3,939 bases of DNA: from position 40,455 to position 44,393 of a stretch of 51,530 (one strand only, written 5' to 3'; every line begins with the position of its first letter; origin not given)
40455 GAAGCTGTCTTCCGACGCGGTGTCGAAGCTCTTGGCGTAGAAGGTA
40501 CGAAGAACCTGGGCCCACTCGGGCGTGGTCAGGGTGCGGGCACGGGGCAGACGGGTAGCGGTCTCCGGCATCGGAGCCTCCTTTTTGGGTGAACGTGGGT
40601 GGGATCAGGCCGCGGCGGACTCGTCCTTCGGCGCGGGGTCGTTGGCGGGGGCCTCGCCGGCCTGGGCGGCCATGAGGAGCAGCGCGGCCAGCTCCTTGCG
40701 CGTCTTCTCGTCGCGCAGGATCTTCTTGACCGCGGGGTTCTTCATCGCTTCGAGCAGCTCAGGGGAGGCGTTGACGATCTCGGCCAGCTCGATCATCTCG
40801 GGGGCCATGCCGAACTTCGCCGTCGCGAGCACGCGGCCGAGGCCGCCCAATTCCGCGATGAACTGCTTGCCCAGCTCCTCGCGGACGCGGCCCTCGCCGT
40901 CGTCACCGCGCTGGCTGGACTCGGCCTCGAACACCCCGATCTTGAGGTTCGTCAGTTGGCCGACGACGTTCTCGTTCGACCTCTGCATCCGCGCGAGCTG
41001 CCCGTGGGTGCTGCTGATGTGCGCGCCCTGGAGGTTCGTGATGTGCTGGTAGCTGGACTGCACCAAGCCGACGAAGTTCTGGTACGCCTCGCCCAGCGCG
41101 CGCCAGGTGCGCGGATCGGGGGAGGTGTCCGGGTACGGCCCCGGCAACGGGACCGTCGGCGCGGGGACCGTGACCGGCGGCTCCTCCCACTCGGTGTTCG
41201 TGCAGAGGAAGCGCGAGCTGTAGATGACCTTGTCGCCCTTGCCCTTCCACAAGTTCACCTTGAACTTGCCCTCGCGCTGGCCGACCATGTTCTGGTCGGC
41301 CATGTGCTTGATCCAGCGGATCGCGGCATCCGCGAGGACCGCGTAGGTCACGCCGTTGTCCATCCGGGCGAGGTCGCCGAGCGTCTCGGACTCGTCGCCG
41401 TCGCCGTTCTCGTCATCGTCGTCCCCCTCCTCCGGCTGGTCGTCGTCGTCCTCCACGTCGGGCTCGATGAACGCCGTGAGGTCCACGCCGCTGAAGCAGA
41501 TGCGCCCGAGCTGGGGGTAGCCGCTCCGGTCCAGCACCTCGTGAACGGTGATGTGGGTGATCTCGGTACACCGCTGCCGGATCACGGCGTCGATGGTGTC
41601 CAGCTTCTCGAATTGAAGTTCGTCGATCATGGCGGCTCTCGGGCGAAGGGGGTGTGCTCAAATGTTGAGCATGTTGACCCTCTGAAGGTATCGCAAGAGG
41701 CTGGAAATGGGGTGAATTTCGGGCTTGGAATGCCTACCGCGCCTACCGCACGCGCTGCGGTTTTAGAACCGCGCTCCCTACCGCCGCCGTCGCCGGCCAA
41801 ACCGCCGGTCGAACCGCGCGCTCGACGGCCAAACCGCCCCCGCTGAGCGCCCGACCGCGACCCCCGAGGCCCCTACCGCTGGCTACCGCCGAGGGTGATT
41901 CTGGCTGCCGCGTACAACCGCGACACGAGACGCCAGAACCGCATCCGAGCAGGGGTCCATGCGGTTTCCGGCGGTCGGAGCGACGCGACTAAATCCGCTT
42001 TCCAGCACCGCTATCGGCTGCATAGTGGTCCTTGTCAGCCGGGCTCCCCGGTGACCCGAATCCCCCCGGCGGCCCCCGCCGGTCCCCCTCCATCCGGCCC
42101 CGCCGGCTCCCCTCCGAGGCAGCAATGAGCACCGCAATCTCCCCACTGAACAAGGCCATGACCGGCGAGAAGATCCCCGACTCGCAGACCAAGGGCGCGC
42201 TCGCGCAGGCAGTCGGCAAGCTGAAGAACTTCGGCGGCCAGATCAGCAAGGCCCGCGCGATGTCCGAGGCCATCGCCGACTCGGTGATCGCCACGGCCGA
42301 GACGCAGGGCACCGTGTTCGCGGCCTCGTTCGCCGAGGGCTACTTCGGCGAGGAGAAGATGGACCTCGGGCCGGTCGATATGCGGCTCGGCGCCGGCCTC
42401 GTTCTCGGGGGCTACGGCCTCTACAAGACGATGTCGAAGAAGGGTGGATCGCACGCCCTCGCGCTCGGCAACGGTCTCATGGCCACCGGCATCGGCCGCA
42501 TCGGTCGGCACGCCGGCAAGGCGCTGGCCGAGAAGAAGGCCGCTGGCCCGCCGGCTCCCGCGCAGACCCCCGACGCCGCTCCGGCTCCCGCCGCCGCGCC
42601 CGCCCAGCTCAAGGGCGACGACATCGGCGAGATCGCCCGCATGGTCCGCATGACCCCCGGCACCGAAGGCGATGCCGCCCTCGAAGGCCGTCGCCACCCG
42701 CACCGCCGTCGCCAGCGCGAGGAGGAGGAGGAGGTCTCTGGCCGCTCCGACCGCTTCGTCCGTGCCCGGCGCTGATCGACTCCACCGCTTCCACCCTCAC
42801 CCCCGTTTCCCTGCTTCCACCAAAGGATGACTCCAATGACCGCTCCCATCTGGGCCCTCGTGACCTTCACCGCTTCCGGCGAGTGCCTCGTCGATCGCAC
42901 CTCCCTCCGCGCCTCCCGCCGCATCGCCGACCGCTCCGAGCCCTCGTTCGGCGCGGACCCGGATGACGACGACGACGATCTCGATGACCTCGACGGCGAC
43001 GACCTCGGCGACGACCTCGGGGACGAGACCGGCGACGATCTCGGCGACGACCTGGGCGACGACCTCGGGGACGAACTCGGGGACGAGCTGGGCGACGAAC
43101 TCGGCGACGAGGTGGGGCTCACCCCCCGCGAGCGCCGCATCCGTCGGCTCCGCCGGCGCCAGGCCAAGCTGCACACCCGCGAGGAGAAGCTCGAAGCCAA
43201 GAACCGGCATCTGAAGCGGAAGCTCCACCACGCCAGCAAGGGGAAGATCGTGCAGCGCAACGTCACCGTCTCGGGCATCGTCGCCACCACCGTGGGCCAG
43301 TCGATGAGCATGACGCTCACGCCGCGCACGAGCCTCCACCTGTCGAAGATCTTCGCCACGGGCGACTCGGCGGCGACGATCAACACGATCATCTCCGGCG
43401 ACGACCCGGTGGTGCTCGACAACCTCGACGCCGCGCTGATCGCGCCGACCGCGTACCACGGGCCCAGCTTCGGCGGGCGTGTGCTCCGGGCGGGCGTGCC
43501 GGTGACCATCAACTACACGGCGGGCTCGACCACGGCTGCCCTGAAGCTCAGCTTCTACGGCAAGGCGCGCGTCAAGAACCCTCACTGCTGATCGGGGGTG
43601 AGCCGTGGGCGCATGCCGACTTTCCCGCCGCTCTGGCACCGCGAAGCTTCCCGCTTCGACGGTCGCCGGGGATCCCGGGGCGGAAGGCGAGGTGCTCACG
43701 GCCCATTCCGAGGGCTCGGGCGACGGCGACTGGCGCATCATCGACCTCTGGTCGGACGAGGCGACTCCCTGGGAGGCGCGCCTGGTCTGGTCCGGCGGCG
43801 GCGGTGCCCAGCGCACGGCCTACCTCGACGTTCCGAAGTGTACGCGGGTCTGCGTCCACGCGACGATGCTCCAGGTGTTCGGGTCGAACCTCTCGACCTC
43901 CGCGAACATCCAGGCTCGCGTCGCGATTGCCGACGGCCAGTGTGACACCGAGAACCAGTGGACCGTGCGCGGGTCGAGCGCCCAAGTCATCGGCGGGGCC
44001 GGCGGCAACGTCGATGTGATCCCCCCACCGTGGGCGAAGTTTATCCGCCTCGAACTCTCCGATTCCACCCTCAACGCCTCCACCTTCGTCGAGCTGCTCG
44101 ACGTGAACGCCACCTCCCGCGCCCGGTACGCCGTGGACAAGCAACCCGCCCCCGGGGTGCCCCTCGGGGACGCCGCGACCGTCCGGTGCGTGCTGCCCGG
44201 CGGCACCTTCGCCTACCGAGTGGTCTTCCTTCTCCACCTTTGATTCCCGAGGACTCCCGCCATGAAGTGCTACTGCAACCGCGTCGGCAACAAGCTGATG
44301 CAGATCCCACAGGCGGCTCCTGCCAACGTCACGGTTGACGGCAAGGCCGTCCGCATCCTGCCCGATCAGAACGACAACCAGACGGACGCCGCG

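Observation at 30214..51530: More than 21 kb integrated element with a satellite/plasmid-like replication module but no recognisable virion, conjugation or defence genes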

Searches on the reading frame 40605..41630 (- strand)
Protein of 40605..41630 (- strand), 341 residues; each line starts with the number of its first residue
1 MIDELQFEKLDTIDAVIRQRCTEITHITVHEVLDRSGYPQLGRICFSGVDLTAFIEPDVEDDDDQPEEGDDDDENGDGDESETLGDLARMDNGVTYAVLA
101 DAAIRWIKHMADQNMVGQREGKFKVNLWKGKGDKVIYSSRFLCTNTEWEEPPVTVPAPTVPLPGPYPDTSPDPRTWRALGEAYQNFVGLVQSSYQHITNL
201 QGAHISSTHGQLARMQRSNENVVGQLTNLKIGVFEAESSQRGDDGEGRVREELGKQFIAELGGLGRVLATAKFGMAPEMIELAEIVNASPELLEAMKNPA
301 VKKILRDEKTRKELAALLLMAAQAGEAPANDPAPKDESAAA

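Call 11: search_protein_families(library=pfam, max_evalue=0.05, proteins=[window:40605-41630:-])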
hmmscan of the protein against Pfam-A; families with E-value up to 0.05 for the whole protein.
window:40605-41630:- (341 aa): 0 families

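Call 13: search_protein_families(library=phrogs, max_evalue=0.01, proteins=[window:40605-41630:-])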
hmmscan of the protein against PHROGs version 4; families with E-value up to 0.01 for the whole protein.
window:40605-41630:- (341 aa): 0 families

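Call 90: search_solved_structures(query=A8, max_evalue=10)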
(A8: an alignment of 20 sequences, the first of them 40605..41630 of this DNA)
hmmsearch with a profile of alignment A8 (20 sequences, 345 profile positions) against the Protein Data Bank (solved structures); distinct sequences matched with E-value up to 10: 7.
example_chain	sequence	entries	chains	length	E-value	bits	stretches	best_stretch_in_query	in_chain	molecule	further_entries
8vd6_A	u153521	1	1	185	5.3e-07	32.7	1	286-325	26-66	CAP REPEAT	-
2lfc_A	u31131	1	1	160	0.64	12.7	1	13-60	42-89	Fumarate reductase, flavoprotein subunit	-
2llv_A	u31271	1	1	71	1.1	12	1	292-319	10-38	Heat shock protein STI1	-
7co6_A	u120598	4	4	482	1.4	11.6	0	110-168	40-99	DNA-directed DNA/RNA polymerase mu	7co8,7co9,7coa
7coc_A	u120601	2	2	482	1.4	11.6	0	110-168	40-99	DNA-directed DNA/RNA polymerase mu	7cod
7cob_A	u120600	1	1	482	1.4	11.6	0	110-168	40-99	DNA-directed DNA/RNA polymerase mu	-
9cq3_M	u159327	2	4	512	1.6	11.4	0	110-168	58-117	DNA-directed DNA/RNA polymerase mu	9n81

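Call 103: search_protein_families(library=padloc, max_evalue=0.001, proteins=[window:40605-41630:-])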
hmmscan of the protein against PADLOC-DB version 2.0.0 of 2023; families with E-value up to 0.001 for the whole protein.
window:40605-41630:- (341 aa): 0 families

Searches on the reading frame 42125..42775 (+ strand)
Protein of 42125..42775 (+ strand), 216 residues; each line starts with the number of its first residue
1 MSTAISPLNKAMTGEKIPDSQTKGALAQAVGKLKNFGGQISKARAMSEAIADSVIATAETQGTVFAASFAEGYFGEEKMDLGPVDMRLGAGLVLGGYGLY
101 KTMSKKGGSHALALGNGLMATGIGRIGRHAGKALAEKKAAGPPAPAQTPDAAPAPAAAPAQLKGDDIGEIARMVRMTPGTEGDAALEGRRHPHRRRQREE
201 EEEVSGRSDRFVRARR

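Call 11: search_protein_families(library=pfam, max_evalue=0.05, proteins=[window:42125-42775:+])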
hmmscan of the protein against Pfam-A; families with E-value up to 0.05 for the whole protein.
window:42125-42775:+ (216 aa): 0 families

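Call 14: search_protein_families(library=phrogs, max_evalue=0.01, proteins=[window:42125-42775:+])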
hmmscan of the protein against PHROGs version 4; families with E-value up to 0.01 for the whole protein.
window:42125-42775:+ (216 aa): 0 families

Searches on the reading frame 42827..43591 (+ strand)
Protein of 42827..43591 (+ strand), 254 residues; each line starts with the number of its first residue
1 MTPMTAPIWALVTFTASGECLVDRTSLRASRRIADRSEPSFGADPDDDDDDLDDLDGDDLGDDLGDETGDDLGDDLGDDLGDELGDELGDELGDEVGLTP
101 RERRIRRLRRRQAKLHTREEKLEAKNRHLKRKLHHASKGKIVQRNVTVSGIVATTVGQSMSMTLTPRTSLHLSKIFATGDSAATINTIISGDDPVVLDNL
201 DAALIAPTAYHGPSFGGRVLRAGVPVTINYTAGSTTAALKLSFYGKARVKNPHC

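Call 11: search_protein_families(library=pfam, max_evalue=0.05, proteins=[window:42827-43591:+])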
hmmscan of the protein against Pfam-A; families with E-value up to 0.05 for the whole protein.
window:42827-43591:+ (254 aa): 0 families

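Call 14: search_protein_families(library=phrogs, max_evalue=0.01, proteins=[window:42827-43591:+])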
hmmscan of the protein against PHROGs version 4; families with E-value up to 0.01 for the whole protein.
window:42827-43591:+ (254 aa): 0 families

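Call 135: search_solved_structures(query=A10, max_evalue=10)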
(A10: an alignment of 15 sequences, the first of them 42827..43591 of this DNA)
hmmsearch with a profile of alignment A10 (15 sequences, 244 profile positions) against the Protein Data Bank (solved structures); distinct sequences matched with E-value up to 10: 16.
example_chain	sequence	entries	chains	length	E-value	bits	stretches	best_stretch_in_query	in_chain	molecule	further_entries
4oxp_A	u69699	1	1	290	0.0016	21.4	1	56-141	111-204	Ribonuclease E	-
6raw_A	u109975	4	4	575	0.16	14.8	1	64-120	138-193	CDC45L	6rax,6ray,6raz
2jwh_A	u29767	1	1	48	0.25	14.1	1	210-244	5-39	Variant surface glycoprotein ILTAT 1.24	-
6i3m_C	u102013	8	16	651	0.49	13.2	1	100-192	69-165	Translation initiation factor eIF-2B subunit delta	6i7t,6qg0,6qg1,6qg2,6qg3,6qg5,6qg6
4i6m_B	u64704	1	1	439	0.57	13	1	46-147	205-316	Actin-like protein ARP9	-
6u0m_2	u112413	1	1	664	0.87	12.4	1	65-112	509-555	DNA replication licensing factor MCM2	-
7eeb_B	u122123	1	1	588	1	12.1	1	40-93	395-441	Cation channel sperm-associated protein 2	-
8as5_A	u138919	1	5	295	1.3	11.8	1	44-104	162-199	Nucleophosmin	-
4g41_A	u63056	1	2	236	2.6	10.9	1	145-199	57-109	MTA/SAH nucleosidase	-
5o9e_B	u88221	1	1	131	2.8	10.7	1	70-140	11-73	Putative U3 small nucleolar ribonucleoprotein protein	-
8f0x_A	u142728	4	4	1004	3.3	10.5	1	33-84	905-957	Importin subunit beta-5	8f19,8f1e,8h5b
9b3f_A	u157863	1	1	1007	3.3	10.5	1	33-84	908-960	KAP114 isoform 1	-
9b31_A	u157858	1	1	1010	3.3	10.5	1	33-84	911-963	KAP114 isoform 1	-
6aho_A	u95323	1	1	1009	3.3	10.5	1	33-84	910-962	Importin subunit beta-5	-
9b3i_A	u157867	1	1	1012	3.3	10.5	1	33-84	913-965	KAP114 isoform 1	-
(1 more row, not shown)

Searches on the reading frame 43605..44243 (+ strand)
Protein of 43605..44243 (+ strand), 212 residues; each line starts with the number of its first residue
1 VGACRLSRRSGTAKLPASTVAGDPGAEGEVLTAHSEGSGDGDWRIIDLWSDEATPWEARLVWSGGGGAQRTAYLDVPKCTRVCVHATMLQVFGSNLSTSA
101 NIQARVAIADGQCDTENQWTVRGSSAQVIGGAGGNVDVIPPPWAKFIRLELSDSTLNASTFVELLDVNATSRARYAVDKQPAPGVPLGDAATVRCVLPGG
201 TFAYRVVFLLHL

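Call 11: search_protein_families(library=pfam, max_evalue=0.05, proteins=[window:43605-44243:+])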
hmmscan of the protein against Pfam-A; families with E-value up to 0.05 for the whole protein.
window:43605-44243:+ (212 aa): 0 families

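Call 14: search_protein_families(library=phrogs, max_evalue=0.01, proteins=[window:43605-44243:+])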
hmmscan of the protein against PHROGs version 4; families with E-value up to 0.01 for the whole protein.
window:43605-44243:+ (212 aa): 0 families

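Call 19: find_related_loci(query=window:43605-44243:+, collection=viral_contigs, flank=10000)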
Query window:43605-44243:+ (212 aa) in viral_contigs; peptide patterns used: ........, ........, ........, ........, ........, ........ (x = any residue, [..] = any of these).
10 stretches matched a pattern, but none encodes a relative of the query by tblastn (E <= 1e-3).

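Call 49: find_homologous_proteins(query=window:43605-44243:+, max_evalue=0.001)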
Query window:43605-44243:+ (212 aa): 113 proteins with E <= 0.001 among 464 candidates.
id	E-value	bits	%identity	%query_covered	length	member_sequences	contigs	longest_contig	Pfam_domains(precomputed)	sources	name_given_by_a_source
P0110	1.5e-136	471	98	100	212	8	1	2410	-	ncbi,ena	-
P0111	7.9e-130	449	95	100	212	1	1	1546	-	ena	-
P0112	1.6e-129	448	94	100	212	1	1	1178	-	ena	-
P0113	2.6e-122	424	88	100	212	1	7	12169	-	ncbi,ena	-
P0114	1.1e-121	422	87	100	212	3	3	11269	-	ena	-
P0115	1.4e-120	419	87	100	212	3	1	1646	-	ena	-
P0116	1.5e-118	412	84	100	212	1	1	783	-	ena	-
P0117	7.3e-118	410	84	100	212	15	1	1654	-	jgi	jgi:hypothetical protein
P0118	1.2e-117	409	83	100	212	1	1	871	-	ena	-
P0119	3.0e-117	408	83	100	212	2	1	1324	-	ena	-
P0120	4.3e-117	407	86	100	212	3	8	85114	-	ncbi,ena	-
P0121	1.3e-116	406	83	100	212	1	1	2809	-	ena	-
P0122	2.2e-116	405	84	100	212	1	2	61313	-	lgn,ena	-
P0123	5.1e-116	404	84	100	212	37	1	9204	-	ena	-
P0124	1.1e-114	399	83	100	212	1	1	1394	-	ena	-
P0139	1.1e-107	377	80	100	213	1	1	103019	-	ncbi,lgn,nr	ncbi:MAG: hypothetical protein Q8P41_18330 [Pseudomonadota bacterium]|nr:hypothetical protein [Pseud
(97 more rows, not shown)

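Call 51: find_homologous_proteins(query=A3, max_evalue=0.001)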
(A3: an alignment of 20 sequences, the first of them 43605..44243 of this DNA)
Query A3 (20 sequences) (212 aa, profile of the alignment): 113 proteins with E <= 0.001 among 8000 candidates.
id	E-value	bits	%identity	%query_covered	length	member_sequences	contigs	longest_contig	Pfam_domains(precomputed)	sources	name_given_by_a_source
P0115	5.6e-119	413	87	100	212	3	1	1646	-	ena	-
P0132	2.1e-118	412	81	100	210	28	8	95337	-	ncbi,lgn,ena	-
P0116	2.3e-118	411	84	100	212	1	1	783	-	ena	-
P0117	6.1e-118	410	84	100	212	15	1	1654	-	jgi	jgi:hypothetical protein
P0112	7.4e-118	410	94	100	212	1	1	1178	-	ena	-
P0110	8.5e-118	410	98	100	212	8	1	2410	-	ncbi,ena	-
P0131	2.6e-117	408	81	100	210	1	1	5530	-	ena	-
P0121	4.5e-117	407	83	100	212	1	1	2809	-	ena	-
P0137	5.3e-117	407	80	100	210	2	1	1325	-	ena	-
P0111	5.4e-117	407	95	100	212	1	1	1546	-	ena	-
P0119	1.2e-116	406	83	100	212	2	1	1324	-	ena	-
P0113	1.9e-116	405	88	100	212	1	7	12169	-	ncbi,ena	-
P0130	2.3e-116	405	81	100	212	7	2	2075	-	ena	-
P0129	2.3e-116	405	83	100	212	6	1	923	-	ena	-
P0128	2.8e-116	405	83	100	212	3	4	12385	-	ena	-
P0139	5.6e-116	404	80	100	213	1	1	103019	-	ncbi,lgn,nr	ncbi:MAG: hypothetical protein Q8P41_18330 [Pseudomonadota bacterium]|nr:hypothetical protein [Pseud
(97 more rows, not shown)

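Call 61: predict_structure(alignment_id=A5)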
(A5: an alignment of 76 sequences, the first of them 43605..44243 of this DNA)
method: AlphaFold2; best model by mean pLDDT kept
length: 212 residues; sequences in the alignment: 76
mean_pLDDT: 85.7   pTM: 0.53
mean pLDDT of the five models: 85.7, 84.0, 83.4, 80.6, 79.6
residues with pLDDT >= 90: 99; 70-90: 90; 50-70: 16; < 50: 7
segments of 3 or more residues with pLDDT < 50: 112-116
pLDDT, mean of each block of 10 residues (from residue 1): 73 91 89 80 84 87 83 89 89 91 87 56 78 88 88 92 97 96 89 94 87 49
secondary structure, 60 per line:
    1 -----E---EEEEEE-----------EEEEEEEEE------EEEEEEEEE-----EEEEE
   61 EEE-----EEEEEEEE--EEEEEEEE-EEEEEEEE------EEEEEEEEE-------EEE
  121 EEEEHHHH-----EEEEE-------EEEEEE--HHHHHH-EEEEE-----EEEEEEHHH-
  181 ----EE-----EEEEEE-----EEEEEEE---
elements in order: E10-15 E27-35 E42-50 E56-63 E69-76 E79-86 E88-95 E102-110 E118-124 H125-128 E134-138 E146-151 H154-159 E161-165 E171-176 E192-197 E203-209

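Call 64: fold_search(model_id=the predicted structure, library=pdb)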
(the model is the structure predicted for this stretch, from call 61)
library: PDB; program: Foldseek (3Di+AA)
matches with E <= 10: 1763; with E <= 0.001: 20
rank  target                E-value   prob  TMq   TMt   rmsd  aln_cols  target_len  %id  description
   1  7f59_E                5.1e-06  1.00  0.26  0.20  16.5       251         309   14  DNQX-bound GluK2-1xNeto2 complex (released 2021-09-29)
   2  6i56_A                3.7e-05  1.00  0.30  0.24  23.7       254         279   12  Crystal structure of PBSX exported protein XepA (released 2019-11-20)
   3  6f1c_A                1.7e-04  0.99  0.26  0.20  24.6       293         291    8  C1rC1s complex (released 2018-01-17)
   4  4h3w_A                2.0e-04  0.98  0.27  0.20  19.5       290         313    7  Crystal structure of a putative secreted protein (BDI_1231) from Parabacteroides distasonis ATCC 8503 at 2.00 A resolu (released 2012-11-14)
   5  4gwm_A                3.0e-04  0.99  0.39  0.18  12.8       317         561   12  Crystal structure of human promeprin beta (released 2012-09-19)
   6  6f1h_C                4.0e-04  0.97  0.26  0.20  25.1       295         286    8  C1rC1s complex (released 2018-01-17)
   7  4gwm_B                4.2e-04  1.00  0.42  0.20  12.2       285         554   11  Crystal structure of human promeprin beta (released 2012-09-19)
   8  4h3w_B                4.4e-04  0.96  0.27  0.20  19.4       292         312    8  Crystal structure of a putative secreted protein (BDI_1231) from Parabacteroides distasonis ATCC 8503 at 2.00 A resolu (released 2012-11-14)
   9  7auw_A                6.8e-04  1.00  0.42  0.21  12.3       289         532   13  Inhibitory complex of human meprin beta with mouse fetuin-B. (released 2021-04-14)
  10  6f1c_C                6.8e-04  0.97  0.26  0.20  24.8       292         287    8  C1rC1s complex (released 2018-01-17)
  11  9en2_A                7.6e-04  0.98  0.29  0.27  12.3       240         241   11  Crystal structure of the metalloproteinase enhancer PCPE-1 complexed with nanobodies VHH-H4 and VHH-I5 (released 2024-07-03)
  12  7y69_A                7.6e-04  0.97  0.27  0.11  16.1       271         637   10  ApoSIDT2-pH5.5 (released 2023-06-21)
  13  8k11_A                8.0e-04  0.99  0.29  0.24  12.4       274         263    9  SID1 transmembrane family member 2 (released 2024-07-10)
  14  9n4q_E                8.0e-04  0.99  0.29  0.20  16.0       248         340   14  Composite map for GluK2-2xNeto2 in the apo state (released 2025-09-17)
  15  1nt0_A                8.0e-04  0.85  0.24  0.21  22.8       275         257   10  Crystal structure of the CUB1-EGF-CUB2 region of MASP2 (released 2003-05-20)
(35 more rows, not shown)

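Call 65: fold_search(model_id=the predicted structure, library=viral)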
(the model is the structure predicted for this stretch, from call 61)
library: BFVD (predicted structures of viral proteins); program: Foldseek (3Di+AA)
matches with E <= 10: 1777; with E <= 0.001: 35
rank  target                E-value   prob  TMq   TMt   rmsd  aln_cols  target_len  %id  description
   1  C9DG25                2.8e-05  1.00  0.28  0.26  14.9       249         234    9  Uncharacterized protein [Delftia phage PhiW-14]
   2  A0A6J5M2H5            2.8e-05  0.96  0.20  0.12  30.8       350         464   12  Uncharacterized protein [uncultured Caudovirales phage]
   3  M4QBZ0                4.1e-05  0.99  0.27  0.20  16.2       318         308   10  (no name in the UniProt tables at hand)
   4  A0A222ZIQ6            7.3e-05  0.97  0.23  0.10  17.9       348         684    9  Minor tail protein [Arthrobacter phage Wheelbite]
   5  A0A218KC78            1.3e-04  0.87  0.20  0.09  37.8       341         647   10  CBM-cenC domain-containing protein [Bacillus phage PBC2]
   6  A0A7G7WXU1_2          1.3e-04  0.99  0.26  0.07  22.8       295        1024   10  (no name in the UniProt tables at hand)
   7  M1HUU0                1.3e-04  0.97  0.24  0.15  15.9       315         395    9  (no name in the UniProt tables at hand)
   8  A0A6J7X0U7            1.5e-04  0.98  0.27  0.18  14.2       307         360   10  Carbohydrate-binding, CenC-like [uncultured Caudovirales phage]
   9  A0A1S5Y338            1.6e-04  1.00  0.31  0.50   5.4       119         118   11  Uncharacterized protein [uncultured archaeal virus]
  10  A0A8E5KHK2            1.8e-04  0.89  0.21  0.10  14.9       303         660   12  Tail fiber protein [Ralstonia phage vB_RsoP_BMB50]
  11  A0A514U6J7            2.0e-04  0.93  0.23  0.11  17.3       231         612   10  Probable tail spike protein [Klebsiella phage KMI1]
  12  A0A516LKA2            2.3e-04  0.99  0.29  0.08  16.7       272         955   12  (no name in the UniProt tables at hand)
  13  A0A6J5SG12            2.4e-04  0.97  0.26  0.22  21.4       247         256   13  Uncharacterized protein [uncultured Caudovirales phage]
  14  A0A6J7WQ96            2.4e-04  0.89  0.24  0.08  20.1       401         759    7  CBM-cenC domain-containing protein [uncultured Caudovirales phage]
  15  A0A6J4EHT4            2.4e-04  0.82  0.21  0.12  15.6       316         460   10  (no name in the UniProt tables at hand)
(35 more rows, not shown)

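Call 129: find_encoding_contigs(protein=P0139, flank=10000, max_places=1)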
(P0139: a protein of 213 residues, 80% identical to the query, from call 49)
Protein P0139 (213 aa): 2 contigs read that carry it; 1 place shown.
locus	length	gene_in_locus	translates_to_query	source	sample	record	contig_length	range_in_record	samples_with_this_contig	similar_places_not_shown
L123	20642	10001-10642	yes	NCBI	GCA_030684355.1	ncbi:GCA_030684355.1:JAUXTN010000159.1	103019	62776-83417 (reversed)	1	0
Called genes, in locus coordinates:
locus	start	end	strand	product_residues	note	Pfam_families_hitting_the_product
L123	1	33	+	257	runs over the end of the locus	-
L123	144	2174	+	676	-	-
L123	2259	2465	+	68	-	-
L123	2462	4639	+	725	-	PF08708:PriCT_1, PF08706:D5_N, PF19263:DUF5906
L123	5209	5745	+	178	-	-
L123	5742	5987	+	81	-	-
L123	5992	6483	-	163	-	-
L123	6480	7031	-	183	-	-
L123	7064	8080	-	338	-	-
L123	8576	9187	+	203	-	-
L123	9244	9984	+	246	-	-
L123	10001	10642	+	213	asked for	-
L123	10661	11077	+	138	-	-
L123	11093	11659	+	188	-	-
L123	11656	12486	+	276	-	-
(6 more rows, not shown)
